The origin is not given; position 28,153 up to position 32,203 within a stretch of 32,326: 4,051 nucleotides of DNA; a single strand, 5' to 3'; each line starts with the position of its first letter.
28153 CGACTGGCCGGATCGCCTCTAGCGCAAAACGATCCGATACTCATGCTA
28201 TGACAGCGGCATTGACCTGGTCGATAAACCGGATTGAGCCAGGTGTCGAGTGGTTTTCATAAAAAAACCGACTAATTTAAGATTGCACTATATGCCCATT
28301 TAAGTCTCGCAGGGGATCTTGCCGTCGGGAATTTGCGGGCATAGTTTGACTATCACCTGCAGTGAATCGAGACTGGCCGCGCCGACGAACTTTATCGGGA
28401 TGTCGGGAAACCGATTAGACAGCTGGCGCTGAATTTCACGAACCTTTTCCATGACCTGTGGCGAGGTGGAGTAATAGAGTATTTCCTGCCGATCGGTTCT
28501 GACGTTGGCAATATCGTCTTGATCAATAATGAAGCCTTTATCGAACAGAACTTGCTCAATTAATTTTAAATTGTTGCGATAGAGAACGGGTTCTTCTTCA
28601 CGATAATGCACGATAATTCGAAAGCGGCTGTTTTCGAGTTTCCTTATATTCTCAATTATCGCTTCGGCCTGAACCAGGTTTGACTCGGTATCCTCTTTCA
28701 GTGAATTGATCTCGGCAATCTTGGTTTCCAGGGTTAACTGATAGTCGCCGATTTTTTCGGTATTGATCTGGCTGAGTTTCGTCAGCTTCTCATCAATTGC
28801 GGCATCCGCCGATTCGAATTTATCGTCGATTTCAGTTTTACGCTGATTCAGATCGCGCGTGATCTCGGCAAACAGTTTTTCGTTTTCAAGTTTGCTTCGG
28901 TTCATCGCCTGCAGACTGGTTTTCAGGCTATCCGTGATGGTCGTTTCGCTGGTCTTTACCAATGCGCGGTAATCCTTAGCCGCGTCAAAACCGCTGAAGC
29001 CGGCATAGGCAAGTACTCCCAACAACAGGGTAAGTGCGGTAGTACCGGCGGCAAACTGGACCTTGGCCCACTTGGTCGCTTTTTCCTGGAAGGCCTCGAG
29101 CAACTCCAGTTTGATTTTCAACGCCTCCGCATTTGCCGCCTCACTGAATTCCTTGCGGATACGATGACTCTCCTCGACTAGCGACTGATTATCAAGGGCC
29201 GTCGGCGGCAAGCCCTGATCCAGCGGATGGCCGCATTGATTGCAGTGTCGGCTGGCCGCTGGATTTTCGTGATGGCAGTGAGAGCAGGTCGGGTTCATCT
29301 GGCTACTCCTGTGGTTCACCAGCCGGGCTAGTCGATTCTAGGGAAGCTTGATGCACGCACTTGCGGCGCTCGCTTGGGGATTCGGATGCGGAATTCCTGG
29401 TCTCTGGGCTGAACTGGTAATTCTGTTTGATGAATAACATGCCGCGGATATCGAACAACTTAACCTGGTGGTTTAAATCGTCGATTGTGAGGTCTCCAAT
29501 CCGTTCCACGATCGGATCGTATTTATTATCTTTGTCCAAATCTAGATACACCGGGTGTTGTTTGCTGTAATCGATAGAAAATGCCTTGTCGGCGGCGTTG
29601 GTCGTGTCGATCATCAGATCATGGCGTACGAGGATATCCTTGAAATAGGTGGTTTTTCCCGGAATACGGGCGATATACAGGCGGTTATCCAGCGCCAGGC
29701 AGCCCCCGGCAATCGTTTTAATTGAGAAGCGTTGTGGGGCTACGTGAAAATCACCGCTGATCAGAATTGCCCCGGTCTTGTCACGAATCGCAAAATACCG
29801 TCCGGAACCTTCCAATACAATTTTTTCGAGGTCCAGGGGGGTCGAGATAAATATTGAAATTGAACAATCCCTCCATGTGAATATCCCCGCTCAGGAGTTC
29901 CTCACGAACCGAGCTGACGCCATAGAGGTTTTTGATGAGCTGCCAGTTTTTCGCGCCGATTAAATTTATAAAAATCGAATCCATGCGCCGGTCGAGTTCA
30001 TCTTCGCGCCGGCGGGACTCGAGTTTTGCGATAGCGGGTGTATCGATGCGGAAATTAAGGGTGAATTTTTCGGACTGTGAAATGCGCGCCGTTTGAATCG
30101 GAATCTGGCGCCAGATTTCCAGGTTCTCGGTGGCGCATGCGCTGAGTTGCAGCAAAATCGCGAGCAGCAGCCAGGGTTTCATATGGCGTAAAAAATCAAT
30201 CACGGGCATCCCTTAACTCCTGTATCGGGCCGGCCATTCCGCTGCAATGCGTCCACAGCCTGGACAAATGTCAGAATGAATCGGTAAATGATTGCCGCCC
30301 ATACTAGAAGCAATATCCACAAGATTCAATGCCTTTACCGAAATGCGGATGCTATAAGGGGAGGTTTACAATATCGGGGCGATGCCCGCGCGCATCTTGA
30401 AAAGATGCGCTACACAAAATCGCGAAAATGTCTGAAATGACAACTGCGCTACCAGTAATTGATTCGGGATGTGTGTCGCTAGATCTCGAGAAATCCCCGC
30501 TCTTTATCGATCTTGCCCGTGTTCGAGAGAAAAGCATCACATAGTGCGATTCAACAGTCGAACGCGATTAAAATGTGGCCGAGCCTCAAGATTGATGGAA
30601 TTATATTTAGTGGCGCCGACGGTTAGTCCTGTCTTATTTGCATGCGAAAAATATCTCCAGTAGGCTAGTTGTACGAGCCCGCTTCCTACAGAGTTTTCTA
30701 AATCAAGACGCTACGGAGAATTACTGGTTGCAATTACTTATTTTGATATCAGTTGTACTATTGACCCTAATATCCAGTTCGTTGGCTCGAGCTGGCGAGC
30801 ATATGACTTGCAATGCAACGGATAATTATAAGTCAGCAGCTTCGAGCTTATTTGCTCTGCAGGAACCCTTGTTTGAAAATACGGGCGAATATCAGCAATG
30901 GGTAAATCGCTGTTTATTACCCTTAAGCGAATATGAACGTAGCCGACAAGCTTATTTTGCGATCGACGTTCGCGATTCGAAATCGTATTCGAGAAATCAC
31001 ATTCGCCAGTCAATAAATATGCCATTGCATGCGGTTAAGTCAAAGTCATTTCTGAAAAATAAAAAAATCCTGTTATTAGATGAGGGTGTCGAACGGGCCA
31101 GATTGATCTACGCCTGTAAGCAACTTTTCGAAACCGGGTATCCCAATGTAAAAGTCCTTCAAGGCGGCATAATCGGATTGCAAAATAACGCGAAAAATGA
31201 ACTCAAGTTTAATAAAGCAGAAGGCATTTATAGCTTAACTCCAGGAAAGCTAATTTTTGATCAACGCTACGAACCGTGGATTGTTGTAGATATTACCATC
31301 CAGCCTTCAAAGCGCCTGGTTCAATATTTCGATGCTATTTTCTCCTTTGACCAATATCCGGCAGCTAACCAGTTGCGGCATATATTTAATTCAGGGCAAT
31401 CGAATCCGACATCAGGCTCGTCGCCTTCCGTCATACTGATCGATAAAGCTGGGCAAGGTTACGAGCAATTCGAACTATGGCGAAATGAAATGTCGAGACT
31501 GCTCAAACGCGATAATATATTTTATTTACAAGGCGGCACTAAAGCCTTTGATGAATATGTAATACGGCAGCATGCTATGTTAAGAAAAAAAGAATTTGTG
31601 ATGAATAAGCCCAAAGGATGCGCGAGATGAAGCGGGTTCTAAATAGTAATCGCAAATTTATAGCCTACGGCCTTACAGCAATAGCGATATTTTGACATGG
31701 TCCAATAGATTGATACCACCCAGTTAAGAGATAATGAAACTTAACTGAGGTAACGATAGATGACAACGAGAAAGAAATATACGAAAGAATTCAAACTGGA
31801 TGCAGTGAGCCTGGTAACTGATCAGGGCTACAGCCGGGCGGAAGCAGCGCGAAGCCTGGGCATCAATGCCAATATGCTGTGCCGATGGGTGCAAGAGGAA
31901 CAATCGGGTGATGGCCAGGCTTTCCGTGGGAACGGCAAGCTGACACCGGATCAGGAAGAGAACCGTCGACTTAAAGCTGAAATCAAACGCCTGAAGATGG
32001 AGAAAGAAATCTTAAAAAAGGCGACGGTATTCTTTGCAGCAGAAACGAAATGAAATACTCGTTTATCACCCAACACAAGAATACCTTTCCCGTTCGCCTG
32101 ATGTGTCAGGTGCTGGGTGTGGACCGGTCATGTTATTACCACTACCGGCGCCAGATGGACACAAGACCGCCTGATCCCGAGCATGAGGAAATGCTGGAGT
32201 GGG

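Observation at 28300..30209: Lipoprotein plus Zn-ribbon/TM/coiled-coil two-gene module at the edge of a foreign-DNA islet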

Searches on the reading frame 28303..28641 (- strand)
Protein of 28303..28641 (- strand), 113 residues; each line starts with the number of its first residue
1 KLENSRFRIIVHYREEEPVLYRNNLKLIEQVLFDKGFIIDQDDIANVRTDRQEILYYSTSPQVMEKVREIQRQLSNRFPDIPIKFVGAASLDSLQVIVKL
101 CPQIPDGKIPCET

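Call 54: search_solved_structures(query=A7, max_evalue=10, show_alignments=3)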
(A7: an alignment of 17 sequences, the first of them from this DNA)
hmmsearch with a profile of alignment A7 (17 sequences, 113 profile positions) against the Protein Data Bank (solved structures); distinct sequences matched with E-value up to 10: 13.
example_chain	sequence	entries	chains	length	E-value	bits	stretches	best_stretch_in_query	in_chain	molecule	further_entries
7k1a_A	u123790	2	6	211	0.12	15.5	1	13-102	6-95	HTH-type transcriptional regulator TtgR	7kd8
2uxh_A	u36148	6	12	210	0.13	15.4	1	13-102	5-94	HTH-TYPE TRANSCRIPTIONAL REGULATOR TTGR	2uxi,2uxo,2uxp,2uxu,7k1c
2xdn_A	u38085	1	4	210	0.13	15.4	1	13-102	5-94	HTH-TYPE TRANSCRIPTIONAL REGULATOR TTGR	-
2e55_A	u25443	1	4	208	0.31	14.2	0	14-54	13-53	Uracil phosphoribosyltransferase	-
4xqj_A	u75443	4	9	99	0.33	14.2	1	20-72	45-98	Accessory gene regulator A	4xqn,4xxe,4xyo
4xqq_A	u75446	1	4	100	0.34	14.1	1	20-72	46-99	Accessory gene regulator A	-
8v90_A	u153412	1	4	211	0.35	14.1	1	13-102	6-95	HTH-type transcriptional regulator TtgR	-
3bs1_A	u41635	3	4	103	0.38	13.9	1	20-72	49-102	Accessory gene regulator protein A | Accessory gene regulator A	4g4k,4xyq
1mjh_A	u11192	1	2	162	0.6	13.3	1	14-55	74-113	PROTEIN (ATP-BINDING DOMAIN OF PROTEIN MJ0577)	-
6mrr_A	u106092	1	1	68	0.66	13.2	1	16-40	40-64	Foldit1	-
6ecu_A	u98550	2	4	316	0.87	12.8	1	5-60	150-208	StiD protein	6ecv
6ecw_A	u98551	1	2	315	0.88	12.8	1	5-60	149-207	StiD protein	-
4xxi_A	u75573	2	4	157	1.1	12.4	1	43-111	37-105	Phycobiliprotein ApcE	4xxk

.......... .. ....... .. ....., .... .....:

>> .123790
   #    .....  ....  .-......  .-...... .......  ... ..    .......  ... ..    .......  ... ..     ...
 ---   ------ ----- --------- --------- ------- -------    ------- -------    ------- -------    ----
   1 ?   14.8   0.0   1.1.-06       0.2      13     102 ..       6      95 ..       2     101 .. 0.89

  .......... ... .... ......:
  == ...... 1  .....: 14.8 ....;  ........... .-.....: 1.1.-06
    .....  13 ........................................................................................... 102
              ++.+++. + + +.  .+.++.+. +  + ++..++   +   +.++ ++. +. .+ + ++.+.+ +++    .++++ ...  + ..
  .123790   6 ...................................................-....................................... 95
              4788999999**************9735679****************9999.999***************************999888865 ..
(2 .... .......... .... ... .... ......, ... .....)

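Call 55: search_protein_families(library=pfam, alignment_id=A7, max_evalue=10)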
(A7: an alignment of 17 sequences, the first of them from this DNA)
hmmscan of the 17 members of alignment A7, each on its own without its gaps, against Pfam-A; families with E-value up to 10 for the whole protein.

A. member 1, seq(113 aa): 0 families

B. families by the number of members that match (of 17 scanned): 20 families
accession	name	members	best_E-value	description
PF09183.16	DUF1947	1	0.022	Domain of unknown function (DUF1947)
PF04748.18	Polysacc_deac_2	1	0.047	Divergent polysaccharide deacetylase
PF22266.2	DUF6953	1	0.053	Family of unknown function (DUF6953)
PF11661.13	DUF2986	1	0.056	Protein of unknown function (DUF2986)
PF12322.14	T4_baseplate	1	0.065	T4 bacteriophage base plate protein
PF02334.22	RTP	1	0.072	Replication terminator protein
PF10711.15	DUF2513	1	0.076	Hypothetical protein (DUF2513)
PF07530.16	PRE_C2HC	1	0.08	Associated with zinc fingers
PF14707.11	Sulfatase_C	1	0.088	C-terminal region of aryl-sulfatase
PF06882.17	DUF1263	1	0.099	Protein of unknown function (DUF1263)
PF16792.11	Caud_bapl16_1st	1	0.12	Phage tail base-plate attachment protein N-terminal barrel domain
PF19821.5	Phage_capsid_2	1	0.12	Phage capsid protein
PF17286.7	PRMT5_C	1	0.13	PRMT5 oligomerisation domain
PF21921.2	Ski7_2nd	1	0.13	Ski7 domain II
PF03354.21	TerL_ATPase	1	0.15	Terminase large subunit, ATPase domain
PF13399.11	LytR_C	1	0.18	LytR cell envelope-related transcriptional attenuator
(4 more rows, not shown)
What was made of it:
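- Pfam LytR_C matched 1 of 17 CTDs at E 0.18 (call 55).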

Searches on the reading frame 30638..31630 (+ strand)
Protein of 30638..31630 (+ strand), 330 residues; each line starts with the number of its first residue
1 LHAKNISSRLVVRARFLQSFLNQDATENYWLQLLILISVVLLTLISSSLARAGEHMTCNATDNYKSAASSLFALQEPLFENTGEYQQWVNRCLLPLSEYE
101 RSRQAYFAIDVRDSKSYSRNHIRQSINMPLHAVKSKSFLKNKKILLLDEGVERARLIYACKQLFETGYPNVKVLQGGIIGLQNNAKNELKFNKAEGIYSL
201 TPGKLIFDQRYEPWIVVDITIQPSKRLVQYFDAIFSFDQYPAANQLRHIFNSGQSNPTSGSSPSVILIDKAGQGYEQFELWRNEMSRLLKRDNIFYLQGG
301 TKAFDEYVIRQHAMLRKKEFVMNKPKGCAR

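Call 6: search_protein_families(library=pfam, max_evalue=1, proteins=[window:30638-31630:+])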
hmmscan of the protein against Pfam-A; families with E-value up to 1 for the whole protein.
window:30638-31630:+ (330 aa): 2 families
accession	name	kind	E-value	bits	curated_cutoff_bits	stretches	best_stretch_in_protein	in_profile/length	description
PF00581.25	Rhodanese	-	6.8e-12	46.2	22.2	1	107-178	15-96/102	Rhodanese-like domain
PF18317.6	SDH_C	-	0.031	14.5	25.8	1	272-283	7-18/31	Shikimate 5'-dehydrogenase C-terminal domain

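Call 7: search_protein_families(library=ncbifam, max_evalue=1, proteins=[window:30638-31630:+])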
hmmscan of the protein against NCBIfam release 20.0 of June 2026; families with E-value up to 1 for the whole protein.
window:30638-31630:+ (330 aa): 9 families
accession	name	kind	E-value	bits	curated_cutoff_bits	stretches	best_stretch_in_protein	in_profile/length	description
NF045521.1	rhoda_near_glyco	subfamily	0.00095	19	145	1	97-187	23-114/144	rhodanese homology domain-containing protein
TIGR02981.1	phageshock_pspE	exception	0.0012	19.1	126.3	1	105-136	18-49/101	thiosulfate sulfurtransferase PspE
NF006444.0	PRK08762.1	equivalog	0.0015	17.2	449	1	99-185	23-111/387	molybdopterin-synthase adenylyltransferase MoeB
NF007627.0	PRK10287.1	equivalog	0.0019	18.4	102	1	105-136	20-51/104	thiosulfate sulfurtransferase PspE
NF045694.1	seleno_TsoB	exception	0.0036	15.5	805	1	97-160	53-116/572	rhodanese/DsbD fusion-like selenoprotein TsoB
NF008750.0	PRK11784.1-2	equivalog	0.008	15.3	241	1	103-130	13-40/346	tRNA 2-selenouridine(34) synthase MnmH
NF041203.1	rhodanese_LYCAU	equivalog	0.013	15.2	115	1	108-177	39-112/126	rhodanese-related (seleno)protein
NF001195.0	PRK00162.1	equivalog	0.024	14.9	102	1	104-141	19-54/108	thiosulfate sulfurtransferase GlpE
NF005902.0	PRK07878.1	equivalog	0.1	11.5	647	1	102-188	300-388/392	adenylyltransferase/sulfurtransferase MoeZ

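Call 64: search_protein_families(library=padloc, max_evalue=0.1, proteins=[window:30638-31630:+])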
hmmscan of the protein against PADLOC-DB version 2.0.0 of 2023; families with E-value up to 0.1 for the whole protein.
window:30638-31630:+ (330 aa): 0 families

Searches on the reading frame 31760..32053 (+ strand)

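Call 6: search_protein_families(library=pfam, max_evalue=1, proteins=[window:31760-32053:+])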
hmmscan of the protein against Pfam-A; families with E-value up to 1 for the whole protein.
window:31760-32053:+ (97 aa): 8 families
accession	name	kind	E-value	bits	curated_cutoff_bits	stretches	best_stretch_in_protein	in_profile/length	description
PF01527.26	HTH_Tnp_1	-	2.2e-18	66.6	24.1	1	1-75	1-74/75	Transposase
PF13384.12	HTH_23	-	0.00059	20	24.6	1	14-50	9-45/50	Homeodomain-like domain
PF13518.12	HTH_28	-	0.0066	17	25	1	11-48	1-37/52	Helix-turn-helix domain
PF12808.12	Mto2_bdg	-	0.015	16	22.3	1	65-81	35-51/52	Micro-tubular organiser Mto1 C-term Mto2-binding region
PF04218.19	CENP-B_N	-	0.039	14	21.2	1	12-47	12-46/53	CENP-B N-terminal DNA-binding domain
PF06056.18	Terminase_5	-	0.052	13.9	20.3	1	22-49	12-39/58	Putative ATPase subunit of terminase (gpP-like)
PF04977.20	DivIC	-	0.065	13.5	28.9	1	65-88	37-61/80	Septum formation initiator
PF13551.12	HTH_29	-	0.12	12.9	28.1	1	21-66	9-63/64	Winged helix-turn helix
